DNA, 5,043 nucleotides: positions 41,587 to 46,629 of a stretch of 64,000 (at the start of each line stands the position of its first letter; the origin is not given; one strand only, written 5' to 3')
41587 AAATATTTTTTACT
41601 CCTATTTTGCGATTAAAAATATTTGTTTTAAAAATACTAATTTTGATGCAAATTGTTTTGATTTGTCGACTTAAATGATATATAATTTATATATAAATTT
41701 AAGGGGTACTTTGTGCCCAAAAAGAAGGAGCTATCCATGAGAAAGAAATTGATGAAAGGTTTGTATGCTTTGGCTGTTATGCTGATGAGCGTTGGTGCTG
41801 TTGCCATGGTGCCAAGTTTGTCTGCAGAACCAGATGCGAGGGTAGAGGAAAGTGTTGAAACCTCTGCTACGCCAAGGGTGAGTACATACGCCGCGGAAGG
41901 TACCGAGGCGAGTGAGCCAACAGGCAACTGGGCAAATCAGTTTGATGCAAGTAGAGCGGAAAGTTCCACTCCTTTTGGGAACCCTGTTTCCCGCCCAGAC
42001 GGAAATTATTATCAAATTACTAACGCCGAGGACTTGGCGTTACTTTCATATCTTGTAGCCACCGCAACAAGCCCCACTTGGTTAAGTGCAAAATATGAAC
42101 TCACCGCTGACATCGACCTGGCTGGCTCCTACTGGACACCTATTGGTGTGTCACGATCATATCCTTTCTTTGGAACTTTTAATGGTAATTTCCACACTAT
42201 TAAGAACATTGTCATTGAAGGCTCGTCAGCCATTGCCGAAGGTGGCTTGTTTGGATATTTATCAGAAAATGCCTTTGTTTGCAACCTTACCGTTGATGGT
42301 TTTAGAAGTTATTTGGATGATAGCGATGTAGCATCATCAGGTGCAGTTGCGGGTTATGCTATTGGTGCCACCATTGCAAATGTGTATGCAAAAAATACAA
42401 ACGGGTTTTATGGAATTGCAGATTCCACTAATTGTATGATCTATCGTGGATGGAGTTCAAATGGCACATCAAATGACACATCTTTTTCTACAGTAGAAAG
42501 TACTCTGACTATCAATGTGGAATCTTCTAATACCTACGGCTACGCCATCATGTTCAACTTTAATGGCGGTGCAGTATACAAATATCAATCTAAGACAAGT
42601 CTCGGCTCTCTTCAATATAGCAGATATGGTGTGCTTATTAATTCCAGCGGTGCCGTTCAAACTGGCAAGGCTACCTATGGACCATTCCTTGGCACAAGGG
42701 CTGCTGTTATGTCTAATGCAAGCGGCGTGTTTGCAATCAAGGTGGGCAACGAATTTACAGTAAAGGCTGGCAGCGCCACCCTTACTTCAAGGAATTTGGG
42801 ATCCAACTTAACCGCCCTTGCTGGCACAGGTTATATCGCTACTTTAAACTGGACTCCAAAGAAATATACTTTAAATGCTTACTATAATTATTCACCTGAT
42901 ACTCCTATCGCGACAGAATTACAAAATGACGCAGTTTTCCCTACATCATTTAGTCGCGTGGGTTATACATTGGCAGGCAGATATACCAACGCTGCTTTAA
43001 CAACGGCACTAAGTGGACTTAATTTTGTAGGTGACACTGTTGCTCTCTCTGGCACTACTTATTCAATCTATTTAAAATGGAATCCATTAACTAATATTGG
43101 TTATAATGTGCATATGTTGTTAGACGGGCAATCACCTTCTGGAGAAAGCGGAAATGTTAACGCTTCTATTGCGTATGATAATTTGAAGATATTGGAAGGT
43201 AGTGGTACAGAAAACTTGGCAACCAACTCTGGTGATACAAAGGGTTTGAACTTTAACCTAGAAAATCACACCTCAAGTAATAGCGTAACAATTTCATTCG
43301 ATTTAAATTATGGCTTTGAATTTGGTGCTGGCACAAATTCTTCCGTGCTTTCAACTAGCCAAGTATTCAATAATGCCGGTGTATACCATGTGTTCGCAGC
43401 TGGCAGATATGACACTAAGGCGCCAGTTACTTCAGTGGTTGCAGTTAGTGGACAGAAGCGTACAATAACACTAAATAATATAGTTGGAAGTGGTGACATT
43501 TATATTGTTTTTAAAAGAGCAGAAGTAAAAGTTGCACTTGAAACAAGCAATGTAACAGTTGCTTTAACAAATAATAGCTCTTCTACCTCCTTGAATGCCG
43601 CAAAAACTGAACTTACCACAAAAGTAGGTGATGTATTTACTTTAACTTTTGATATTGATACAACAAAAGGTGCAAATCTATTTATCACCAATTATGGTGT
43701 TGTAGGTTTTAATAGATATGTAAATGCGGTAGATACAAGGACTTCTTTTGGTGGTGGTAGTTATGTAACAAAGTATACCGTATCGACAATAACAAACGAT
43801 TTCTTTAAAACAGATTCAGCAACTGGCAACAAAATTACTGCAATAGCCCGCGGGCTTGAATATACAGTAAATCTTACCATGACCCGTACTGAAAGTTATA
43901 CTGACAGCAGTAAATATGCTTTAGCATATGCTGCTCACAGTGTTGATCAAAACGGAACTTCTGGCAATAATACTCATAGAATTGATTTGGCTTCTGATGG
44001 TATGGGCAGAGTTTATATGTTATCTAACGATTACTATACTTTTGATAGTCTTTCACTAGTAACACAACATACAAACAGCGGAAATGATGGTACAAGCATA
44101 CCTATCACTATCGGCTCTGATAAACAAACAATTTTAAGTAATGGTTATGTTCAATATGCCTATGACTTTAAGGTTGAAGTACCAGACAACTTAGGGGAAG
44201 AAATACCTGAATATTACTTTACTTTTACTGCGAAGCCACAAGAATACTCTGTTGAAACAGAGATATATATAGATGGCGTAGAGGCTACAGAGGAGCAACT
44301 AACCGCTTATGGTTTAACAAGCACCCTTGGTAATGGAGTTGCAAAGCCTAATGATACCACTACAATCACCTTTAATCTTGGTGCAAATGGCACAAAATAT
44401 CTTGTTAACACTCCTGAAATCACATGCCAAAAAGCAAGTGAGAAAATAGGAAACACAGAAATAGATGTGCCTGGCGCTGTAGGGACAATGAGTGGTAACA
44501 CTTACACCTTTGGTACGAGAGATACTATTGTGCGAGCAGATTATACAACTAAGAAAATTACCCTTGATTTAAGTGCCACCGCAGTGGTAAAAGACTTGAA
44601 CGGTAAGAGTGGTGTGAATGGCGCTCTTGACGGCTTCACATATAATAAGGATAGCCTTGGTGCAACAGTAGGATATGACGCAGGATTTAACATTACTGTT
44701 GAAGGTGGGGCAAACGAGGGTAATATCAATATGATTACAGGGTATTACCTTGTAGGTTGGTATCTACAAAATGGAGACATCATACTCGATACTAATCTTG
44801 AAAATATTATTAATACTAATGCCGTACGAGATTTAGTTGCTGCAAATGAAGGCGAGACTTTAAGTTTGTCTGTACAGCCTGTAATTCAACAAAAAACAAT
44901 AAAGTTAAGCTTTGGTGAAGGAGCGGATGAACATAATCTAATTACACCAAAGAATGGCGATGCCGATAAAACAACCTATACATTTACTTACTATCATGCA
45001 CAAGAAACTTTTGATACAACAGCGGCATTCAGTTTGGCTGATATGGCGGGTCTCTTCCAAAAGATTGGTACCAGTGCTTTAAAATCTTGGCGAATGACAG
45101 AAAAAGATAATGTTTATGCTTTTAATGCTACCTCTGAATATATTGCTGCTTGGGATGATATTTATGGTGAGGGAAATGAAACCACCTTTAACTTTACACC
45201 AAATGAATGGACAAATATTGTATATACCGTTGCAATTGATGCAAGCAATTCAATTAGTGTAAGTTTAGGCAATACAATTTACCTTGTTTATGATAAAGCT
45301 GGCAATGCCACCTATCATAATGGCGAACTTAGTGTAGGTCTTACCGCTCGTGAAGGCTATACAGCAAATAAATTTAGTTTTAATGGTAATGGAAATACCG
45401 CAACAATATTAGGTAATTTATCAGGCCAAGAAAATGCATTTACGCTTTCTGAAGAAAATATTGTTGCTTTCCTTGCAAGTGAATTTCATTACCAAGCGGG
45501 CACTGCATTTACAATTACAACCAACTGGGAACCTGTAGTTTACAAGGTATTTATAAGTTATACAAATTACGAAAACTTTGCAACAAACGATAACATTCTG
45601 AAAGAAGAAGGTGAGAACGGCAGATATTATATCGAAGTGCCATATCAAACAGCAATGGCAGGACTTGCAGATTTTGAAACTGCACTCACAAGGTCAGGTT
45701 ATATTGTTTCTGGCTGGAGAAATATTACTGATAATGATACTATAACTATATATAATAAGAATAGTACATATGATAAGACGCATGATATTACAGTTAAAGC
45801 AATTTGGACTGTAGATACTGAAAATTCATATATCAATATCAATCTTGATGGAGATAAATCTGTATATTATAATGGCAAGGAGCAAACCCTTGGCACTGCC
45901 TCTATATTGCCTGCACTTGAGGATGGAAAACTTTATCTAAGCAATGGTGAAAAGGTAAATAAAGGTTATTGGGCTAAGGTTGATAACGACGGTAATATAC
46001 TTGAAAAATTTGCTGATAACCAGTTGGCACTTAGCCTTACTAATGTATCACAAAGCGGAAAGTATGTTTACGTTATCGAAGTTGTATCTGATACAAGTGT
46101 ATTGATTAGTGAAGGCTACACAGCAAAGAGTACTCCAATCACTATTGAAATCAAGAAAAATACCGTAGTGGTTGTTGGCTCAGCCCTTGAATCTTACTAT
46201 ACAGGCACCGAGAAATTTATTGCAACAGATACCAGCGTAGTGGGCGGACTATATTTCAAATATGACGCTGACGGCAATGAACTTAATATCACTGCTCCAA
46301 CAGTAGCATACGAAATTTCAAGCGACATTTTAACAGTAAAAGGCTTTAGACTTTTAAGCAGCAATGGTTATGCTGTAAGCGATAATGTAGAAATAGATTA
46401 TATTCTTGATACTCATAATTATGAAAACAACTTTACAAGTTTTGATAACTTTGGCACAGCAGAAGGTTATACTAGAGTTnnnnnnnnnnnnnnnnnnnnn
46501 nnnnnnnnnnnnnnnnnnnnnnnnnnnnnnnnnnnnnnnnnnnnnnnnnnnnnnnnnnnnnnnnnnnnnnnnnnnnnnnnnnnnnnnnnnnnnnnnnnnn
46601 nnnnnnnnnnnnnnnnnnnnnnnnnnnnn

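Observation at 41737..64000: A giant gene of at least 22.3 kb (at least 7,421 codons) that is missing from the ORF track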

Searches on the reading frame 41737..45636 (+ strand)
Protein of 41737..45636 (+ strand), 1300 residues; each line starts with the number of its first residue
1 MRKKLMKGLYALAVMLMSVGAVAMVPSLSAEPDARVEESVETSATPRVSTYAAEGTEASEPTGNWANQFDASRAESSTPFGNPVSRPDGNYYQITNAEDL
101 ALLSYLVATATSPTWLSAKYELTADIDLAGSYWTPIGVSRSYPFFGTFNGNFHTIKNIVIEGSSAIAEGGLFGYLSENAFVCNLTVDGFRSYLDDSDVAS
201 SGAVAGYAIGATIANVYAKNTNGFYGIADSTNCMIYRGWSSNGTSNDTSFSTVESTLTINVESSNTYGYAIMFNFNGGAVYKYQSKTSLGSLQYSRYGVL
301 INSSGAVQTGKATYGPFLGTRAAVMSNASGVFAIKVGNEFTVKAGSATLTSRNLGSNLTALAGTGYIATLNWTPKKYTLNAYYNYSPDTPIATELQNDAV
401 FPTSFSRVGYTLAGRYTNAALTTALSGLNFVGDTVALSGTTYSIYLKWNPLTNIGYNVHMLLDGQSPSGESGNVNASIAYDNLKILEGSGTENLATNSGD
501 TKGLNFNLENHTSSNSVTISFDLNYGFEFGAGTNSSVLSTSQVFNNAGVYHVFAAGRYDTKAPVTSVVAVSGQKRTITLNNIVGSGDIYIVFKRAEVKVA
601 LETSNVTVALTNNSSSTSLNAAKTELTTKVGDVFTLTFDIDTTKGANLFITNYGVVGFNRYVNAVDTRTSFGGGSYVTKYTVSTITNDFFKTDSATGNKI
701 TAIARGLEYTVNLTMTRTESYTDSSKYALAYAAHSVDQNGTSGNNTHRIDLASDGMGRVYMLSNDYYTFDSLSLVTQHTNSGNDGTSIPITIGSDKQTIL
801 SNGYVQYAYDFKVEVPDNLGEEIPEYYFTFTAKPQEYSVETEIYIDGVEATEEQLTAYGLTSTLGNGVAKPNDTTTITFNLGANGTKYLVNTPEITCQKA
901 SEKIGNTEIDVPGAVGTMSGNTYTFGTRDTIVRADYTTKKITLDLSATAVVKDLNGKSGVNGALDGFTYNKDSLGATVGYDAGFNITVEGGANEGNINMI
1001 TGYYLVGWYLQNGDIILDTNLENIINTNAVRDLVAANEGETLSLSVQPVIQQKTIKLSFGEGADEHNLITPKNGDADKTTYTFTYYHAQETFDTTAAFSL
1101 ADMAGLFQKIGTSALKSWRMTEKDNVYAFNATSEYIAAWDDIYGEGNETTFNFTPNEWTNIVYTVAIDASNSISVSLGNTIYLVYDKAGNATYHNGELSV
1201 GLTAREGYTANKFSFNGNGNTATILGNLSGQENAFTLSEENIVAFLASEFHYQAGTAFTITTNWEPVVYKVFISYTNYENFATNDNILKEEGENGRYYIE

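Call 39: search_protein_representatives(protein=window:41737-45336:+)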
Query: 1200 residues. Proteins with E-value up to 0.001 (for the whole library): 1933; up to 1e-10: 217; up to 1e-30: 10. The best 150 are listed.
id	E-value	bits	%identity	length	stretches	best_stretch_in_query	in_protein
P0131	4.5e-253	859.4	50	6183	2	48-1199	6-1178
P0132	1.6e-108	380.7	35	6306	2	1-1183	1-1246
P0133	3.3e-94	333.3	35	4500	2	1-1189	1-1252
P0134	7.9e-87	308.9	36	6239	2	1-1188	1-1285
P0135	6.1e-59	216.5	38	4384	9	110-184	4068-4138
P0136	6.0e-45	170.2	35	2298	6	104-221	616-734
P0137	7.6e-42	159.9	37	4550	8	94-217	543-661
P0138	5.1e-35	137.3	33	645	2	372-847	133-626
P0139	1.6e-33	132.3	32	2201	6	89-286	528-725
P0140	1.9e-31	125.5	36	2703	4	87-218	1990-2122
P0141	2.3e-30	121.9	32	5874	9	119-304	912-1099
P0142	1.0e-27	113.1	34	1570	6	111-263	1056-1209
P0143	1.4e-27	112.6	34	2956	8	116-226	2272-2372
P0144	3.2e-27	111.5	38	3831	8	68-165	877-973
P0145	3.4e-27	111.4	35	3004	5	85-287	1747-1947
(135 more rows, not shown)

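Call 42: search_solved_structures(query=window:41737-45636:+, max_evalue=0.1, show_alignments=2)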
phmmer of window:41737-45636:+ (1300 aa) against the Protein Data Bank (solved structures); distinct sequences matched with E-value up to 0.1: 0.

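Call 75: find_encoding_contigs(protein=P0131, flank=6000, max_places=3)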
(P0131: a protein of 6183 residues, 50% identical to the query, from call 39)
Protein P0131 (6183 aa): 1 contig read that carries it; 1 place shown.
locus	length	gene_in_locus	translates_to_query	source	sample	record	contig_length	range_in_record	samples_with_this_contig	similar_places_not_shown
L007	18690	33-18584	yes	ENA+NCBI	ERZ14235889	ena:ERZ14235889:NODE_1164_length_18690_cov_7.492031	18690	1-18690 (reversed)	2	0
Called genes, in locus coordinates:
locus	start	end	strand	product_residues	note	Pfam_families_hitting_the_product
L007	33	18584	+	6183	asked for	PF09479:Flg_new, PF18998:Flg_new_2 (weak)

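Call 76: find_encoding_contigs(protein=P0134, flank=6000, max_places=3)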
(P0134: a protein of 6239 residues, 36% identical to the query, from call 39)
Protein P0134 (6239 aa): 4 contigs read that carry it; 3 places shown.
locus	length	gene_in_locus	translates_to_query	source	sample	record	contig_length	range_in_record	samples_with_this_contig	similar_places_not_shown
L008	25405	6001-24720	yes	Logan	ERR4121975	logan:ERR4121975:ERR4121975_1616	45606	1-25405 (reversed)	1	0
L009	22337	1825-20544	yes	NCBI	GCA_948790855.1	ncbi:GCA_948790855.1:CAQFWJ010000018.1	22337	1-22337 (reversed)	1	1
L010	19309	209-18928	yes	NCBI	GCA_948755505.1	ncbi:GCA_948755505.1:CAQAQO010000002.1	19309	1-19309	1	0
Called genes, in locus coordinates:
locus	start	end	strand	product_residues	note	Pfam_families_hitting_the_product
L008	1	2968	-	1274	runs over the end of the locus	PF17291:M60-like_N (faint), PF13402:Peptidase_M60, PF22633:F5_F8_type_C_2 (weak)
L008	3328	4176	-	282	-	PF04072:LCM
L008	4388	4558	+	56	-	-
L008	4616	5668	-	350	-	PF00579:tRNA-synt_1b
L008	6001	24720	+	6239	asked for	PF18676:MBG_2, PF18998:Flg_new_2 (weak)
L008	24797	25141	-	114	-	PF02481:DNA_processg_A (weak), PF06908:YpsA, PF12694:cpYpsA (weak)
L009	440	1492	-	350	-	PF00579:tRNA-synt_1b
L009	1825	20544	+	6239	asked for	PF18676:MBG_2, PF18998:Flg_new_2 (weak)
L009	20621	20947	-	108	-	PF06908:YpsA, PF12694:cpYpsA (weak)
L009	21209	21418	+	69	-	PF12844:HTH_19, PF13560:HTH_31, PF01381:HTH_3, PF13443:HTH_26 (weak)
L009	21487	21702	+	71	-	PF13560:HTH_31, PF12844:HTH_19, PF01381:HTH_3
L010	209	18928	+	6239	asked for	PF18676:MBG_2, PF18998:Flg_new_2 (weak)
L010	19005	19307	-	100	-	?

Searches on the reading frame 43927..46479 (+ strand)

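Call 13: search_protein_families(library=pfam, proteins=[window:43927-46479:+], max_evalue=1)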
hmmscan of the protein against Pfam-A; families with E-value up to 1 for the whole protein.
window:43927-46479:+ (851 aa): 2 families
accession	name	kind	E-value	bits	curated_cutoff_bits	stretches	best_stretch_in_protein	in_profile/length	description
PF17820.7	PDZ_6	-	0.012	15.7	27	1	280-317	16-53/54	PDZ domain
PF02794.22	HlyC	-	0.15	12.4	25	1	659-721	26-87/127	RTX toxin acyltransferase family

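Call 67: search_protein_families(library=ncbifam, proteins=[window:43927-46479:+], max_evalue=0.01)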
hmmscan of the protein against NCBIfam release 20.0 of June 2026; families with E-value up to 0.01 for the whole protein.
window:43927-46479:+ (851 aa): 0 families
